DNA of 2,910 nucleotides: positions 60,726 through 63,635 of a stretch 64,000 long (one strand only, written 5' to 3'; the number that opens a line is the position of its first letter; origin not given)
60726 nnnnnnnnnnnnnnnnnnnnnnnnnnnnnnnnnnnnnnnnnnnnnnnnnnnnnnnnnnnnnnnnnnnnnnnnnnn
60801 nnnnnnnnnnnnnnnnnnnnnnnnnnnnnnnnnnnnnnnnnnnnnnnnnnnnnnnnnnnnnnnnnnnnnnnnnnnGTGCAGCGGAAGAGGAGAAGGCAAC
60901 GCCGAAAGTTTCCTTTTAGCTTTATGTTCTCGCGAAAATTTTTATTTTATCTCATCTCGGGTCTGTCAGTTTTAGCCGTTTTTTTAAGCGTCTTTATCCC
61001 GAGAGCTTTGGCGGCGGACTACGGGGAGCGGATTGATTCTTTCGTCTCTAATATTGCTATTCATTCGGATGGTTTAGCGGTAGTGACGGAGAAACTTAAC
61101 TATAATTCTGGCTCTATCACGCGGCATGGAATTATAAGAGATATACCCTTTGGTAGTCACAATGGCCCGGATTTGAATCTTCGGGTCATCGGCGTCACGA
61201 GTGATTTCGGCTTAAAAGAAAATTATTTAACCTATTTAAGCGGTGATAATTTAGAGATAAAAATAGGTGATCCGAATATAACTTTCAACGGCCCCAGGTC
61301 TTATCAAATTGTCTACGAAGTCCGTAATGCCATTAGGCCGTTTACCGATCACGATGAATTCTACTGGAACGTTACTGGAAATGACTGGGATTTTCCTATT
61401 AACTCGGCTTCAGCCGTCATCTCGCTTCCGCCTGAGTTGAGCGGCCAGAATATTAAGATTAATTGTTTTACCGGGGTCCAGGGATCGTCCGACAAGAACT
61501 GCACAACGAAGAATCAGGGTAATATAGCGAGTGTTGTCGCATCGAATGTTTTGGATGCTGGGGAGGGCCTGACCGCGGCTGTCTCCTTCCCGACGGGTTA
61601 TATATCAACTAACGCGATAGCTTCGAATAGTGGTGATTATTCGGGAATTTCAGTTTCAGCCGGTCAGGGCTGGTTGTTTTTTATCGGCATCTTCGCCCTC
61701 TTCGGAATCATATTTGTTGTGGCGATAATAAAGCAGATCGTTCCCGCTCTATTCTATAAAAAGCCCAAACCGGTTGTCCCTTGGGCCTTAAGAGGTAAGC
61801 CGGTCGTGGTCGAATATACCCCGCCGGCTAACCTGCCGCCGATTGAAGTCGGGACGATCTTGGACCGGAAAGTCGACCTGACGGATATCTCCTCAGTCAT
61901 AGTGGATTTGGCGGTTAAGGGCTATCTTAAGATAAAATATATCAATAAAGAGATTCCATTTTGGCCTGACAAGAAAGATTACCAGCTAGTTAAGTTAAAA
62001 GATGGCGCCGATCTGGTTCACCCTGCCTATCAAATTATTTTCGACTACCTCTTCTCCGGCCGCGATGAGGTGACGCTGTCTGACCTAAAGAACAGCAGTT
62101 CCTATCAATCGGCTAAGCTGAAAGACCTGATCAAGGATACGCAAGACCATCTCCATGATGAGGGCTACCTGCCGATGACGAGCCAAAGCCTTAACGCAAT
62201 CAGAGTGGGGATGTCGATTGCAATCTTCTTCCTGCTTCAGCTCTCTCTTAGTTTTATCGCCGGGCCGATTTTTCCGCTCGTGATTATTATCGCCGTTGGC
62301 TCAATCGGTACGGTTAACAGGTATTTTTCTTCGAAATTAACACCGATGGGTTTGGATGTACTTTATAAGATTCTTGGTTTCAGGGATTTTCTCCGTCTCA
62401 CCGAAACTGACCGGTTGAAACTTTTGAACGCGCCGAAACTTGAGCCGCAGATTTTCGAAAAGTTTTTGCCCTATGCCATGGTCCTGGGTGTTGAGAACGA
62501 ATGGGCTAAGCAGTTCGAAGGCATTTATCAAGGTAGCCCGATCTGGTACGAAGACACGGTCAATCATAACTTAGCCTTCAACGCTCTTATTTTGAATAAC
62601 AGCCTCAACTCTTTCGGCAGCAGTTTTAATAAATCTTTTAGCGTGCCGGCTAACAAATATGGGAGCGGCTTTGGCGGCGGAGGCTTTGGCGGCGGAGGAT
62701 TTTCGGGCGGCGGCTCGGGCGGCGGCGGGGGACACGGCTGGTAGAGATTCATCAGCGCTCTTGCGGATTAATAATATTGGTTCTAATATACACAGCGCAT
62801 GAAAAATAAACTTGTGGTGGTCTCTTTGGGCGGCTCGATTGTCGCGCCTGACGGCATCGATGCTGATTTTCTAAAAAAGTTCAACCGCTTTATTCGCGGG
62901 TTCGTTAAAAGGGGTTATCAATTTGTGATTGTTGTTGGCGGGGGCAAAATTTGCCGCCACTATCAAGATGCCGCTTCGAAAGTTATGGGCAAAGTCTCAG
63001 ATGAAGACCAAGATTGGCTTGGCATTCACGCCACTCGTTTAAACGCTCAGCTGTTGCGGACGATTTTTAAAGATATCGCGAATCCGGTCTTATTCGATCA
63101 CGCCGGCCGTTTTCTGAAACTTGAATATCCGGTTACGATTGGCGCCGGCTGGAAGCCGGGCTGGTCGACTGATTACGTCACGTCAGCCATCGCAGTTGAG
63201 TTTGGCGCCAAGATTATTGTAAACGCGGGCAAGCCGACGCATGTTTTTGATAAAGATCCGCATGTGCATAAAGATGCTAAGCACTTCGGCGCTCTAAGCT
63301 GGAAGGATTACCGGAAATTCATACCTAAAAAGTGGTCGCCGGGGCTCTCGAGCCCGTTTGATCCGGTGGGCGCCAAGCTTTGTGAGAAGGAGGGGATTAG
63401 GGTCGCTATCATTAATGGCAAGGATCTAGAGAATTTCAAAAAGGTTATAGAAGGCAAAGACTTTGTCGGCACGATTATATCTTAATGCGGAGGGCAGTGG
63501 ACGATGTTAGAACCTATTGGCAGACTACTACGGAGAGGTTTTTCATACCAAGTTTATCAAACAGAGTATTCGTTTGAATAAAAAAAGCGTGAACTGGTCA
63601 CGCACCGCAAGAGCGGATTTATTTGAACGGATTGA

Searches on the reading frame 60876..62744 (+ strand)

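Call 57: search_protein_families(library=pfam, proteins=[window:60876-62744:+], max_evalue=0.001)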
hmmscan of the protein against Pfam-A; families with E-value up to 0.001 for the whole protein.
window:60876-62744:+ (622 aa): 2 families
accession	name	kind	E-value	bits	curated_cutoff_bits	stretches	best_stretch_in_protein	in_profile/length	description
PF20990.2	DUF2207_C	-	5.8e-35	121.6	33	1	313-547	3-247/247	Predicted membrane protein (DUF2207) C-terminal domain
PF09972.14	DUF2207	-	6.2e-28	98.6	24.4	1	52-238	1-172/172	Predicted membrane protein (DUF2207) N-terminal domain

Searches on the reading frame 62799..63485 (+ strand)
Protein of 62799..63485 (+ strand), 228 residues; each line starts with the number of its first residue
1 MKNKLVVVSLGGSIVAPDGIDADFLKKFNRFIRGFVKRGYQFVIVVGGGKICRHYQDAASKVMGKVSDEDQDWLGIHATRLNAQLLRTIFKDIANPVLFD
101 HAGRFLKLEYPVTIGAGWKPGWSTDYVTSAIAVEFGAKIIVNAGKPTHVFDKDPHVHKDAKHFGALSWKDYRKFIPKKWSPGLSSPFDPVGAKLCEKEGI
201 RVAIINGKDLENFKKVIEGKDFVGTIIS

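Call 57: search_protein_families(library=pfam, proteins=[window:62799-63485:+], max_evalue=0.001)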
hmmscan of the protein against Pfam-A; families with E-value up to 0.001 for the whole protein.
window:62799-63485:+ (228 aa): 1 family
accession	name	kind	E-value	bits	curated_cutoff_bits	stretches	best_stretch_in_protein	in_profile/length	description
PF00696.33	AA_kinase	-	3.4e-25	89.6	24.9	2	4-94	1-97/234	Amino acid kinase family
